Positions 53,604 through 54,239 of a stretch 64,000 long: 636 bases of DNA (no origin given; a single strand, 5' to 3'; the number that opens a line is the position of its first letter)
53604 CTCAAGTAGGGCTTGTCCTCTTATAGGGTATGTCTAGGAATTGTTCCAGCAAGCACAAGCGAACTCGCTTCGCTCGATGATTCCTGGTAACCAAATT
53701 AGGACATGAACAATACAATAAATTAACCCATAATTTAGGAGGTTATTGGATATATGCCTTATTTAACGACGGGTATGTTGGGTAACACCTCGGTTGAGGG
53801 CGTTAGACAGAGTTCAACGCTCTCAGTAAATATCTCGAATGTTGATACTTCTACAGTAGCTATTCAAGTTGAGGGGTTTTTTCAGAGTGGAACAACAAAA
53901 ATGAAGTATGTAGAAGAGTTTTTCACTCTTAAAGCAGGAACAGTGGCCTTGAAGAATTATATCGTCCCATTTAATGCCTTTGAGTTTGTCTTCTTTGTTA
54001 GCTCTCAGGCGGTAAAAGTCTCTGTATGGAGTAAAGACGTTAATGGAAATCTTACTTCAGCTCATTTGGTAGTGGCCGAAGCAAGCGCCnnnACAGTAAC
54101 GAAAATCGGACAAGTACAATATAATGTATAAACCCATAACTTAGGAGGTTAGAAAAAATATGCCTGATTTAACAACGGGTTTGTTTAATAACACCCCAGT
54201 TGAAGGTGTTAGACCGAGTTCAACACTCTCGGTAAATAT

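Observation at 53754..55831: Three tandem paralogs of a novel ~115-aa domain, the last fused to a (Gly-Ala-Thr)59 collagen stalk and a BclA-like head: candidate new spore fibre/appendage module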

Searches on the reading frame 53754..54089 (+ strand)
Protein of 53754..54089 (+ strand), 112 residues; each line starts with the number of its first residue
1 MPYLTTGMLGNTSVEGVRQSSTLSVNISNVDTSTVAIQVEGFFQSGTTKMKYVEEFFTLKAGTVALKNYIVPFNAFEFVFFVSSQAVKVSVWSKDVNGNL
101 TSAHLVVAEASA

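Call 3: search_protein_families(library=pfam, proteins=[window:53754-54089:+], max_evalue=1)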
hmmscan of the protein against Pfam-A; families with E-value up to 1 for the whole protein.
window:53754-54089:+ (112 aa): 2 families
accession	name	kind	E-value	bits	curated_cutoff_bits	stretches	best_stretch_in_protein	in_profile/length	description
PF13333.12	rve_2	-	0.019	15.6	22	1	40-75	1-36/56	Integrase core domain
PF06531.16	DUF1108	-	0.1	13.3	25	1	66-103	8-45/84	Protein of unknown function (DUF1108)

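Call 4: search_protein_families(library=ncbifam, proteins=[window:53754-54089:+], max_evalue=1)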
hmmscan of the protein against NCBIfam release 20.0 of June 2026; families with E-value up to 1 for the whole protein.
window:53754-54089:+ (112 aa): 0 families

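Call 7: find_homologous_proteins(query=A1, max_evalue=0.001)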
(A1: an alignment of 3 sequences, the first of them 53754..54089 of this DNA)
Query A1 (3 sequences) (112 aa, profile of the alignment): 331 proteins with E <= 0.001 among 651 candidates; the best 120 are listed.
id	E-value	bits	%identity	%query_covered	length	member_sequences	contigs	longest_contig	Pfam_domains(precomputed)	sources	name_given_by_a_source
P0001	2.0e-62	226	68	97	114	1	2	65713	-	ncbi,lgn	ncbi:MAG: hypothetical protein WA131_11790 [Desulfitobacteriaceae bacterium]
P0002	1.6e-61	223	72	97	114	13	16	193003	-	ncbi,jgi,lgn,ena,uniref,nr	ncbi:hypothetical protein [Desulfosporosinus sp. BICA1-9]|uniref:hypothetical protein n=1 Tax=Desulf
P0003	6.8e-61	221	70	97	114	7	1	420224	-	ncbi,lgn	ncbi:hypothetical protein JCM17380_15780 [Desulfosporosinus burensis]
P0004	3.3e-60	219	68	97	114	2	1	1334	-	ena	-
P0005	1.8e-59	217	68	97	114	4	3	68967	-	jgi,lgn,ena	-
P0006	3.1e-59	216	67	97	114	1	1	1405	-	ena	-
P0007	3.9e-59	216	68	97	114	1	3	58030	-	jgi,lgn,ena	-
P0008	1.2e-58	214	65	97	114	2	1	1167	-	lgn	-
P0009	2.1e-58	213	68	97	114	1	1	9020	-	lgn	-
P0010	2.9e-58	213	71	97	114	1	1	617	-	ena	-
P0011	4.7e-58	212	66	97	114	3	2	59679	-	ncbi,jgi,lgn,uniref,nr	ncbi:hypothetical protein [Desulfosporosinus lacus]|uniref:Uncharacterized protein n=1 Tax=Desulfosp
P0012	6.6e-58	212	66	97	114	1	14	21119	-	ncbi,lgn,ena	-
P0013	9.0e-58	211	76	97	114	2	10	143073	-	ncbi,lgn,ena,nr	ncbi:hypothetical protein JT05_08155 [Desulfosporosinus sp. Tol-M]|nr:hypothetical protein JT05_0815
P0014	9.4e-58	211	100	100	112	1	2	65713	-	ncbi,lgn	ncbi:MAG: hypothetical protein WA131_11785 [Desulfitobacteriaceae bacterium]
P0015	1.3e-57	211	71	97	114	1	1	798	-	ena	-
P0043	8.4e-56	205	64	97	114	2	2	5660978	-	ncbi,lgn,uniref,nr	ncbi:hypothetical protein [Desulfosporosinus youngiae]|uniref:Uncharacterized protein n=1 Tax=Desulf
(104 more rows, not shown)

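Call 8: search_solved_structures(query=A1, max_evalue=10)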
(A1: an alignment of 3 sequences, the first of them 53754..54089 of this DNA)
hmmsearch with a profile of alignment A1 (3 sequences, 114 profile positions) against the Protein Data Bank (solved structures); distinct sequences matched with E-value up to 10: 2.
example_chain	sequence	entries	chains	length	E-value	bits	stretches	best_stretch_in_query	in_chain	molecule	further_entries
9ay5_A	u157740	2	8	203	0.024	17.9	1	35-85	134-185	Tub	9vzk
7w84_A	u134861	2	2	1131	0.32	14.3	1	18-75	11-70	RNA-dependent RNA polymerase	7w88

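Call 36: find_encoding_contigs(protein=P0043, flank=10000, max_places=2)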
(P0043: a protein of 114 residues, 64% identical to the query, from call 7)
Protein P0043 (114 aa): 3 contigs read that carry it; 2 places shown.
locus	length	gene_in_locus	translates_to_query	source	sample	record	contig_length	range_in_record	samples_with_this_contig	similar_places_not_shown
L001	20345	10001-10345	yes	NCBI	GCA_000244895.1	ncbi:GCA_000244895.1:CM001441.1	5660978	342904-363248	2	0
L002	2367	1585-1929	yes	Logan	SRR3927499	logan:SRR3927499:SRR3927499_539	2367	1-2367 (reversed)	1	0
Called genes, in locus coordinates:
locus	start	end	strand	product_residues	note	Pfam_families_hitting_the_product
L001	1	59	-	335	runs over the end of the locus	-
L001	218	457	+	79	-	-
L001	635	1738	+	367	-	PF13439:Glyco_transf_4, PF13579:Glyco_trans_4_4, PF20706:GT4-conflict, PF00534:Glycos_transf_1, PF13692:Glyco_trans_1_4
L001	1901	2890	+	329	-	PF00106:adh_short, PF01073:3Beta_HSD, PF01370:Epimerase, PF02719:Polysacc_synt_2, PF04321:RmlD_sub_bind, PF05368:NmrA, PF07993:NAD_binding_4, PF16363:GDP_Man_Dehyd, +1 more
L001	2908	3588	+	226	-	PF00483:NTP_transferase, PF12804:NTP_transf_3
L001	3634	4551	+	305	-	PF01370:Epimerase, PF04321:RmlD_sub_bind, PF16363:GDP_Man_Dehyd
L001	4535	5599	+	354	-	PF01073:3Beta_HSD, PF01370:Epimerase, PF02719:Polysacc_synt_2, PF04321:RmlD_sub_bind (weak), PF07993:NAD_binding_4, PF16363:GDP_Man_Dehyd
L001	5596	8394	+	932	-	PF00535:Glycos_transf_2, PF02709:Glyco_transf_7C (weak), PF10111:Glyco_tranf_2_2 (weak)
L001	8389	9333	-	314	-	PF25250:DUF7852 (faint)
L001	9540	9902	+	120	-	-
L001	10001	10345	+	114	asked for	-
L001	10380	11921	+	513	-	PF01391:Collagen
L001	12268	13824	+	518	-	-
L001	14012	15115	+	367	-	PF00535:Glycos_transf_2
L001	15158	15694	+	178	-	PF13578:Methyltransf_24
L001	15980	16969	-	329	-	PF13439:Glyco_transf_4 (faint), PF13692:Glyco_trans_1_4, PF13524:Glyco_trans_1_2, PF20706:GT4-conflict (weak), PF00534:Glycos_transf_1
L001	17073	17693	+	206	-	PF08241:Methyltransf_11 (weak), PF13649:Methyltransf_25 (weak)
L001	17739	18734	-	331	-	PF13439:Glyco_transf_4 (faint), PF13692:Glyco_trans_1_4, PF00534:Glycos_transf_1, PF13524:Glyco_trans_1_2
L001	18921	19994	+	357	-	PF03721:UDPG_MGDP_dh_N (weak), PF00984:UDPG_MGDP_dh, PF03720:UDPG_MGDP_dh_C (weak)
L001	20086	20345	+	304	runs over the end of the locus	PF01073:3Beta_HSD, PF01370:Epimerase, PF02719:Polysacc_synt_2 (faint), PF04321:RmlD_sub_bind, PF16363:GDP_Man_Dehyd, PF07993:NAD_binding_4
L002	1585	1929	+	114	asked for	-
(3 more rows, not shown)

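Call 78: search_protein_families(library=phrogs, proteins=[window:53754-54089:+], max_evalue=0.01)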
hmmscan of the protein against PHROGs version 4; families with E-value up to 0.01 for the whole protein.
window:53754-54089:+ (112 aa): 0 families

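Call 79: search_protein_families(library=pfam, proteins=[L001:10380-11918:+], max_evalue=0.01)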
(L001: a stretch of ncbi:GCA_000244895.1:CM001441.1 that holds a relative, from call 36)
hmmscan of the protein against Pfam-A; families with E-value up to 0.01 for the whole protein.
L001:10380-11918:+ (513 aa): 1 family
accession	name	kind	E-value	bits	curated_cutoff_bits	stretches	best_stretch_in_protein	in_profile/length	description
PF01391.23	Collagen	-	2.2e-32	111.1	27.2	1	115-173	1-59/60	Collagen triple helix repeat (20 copies)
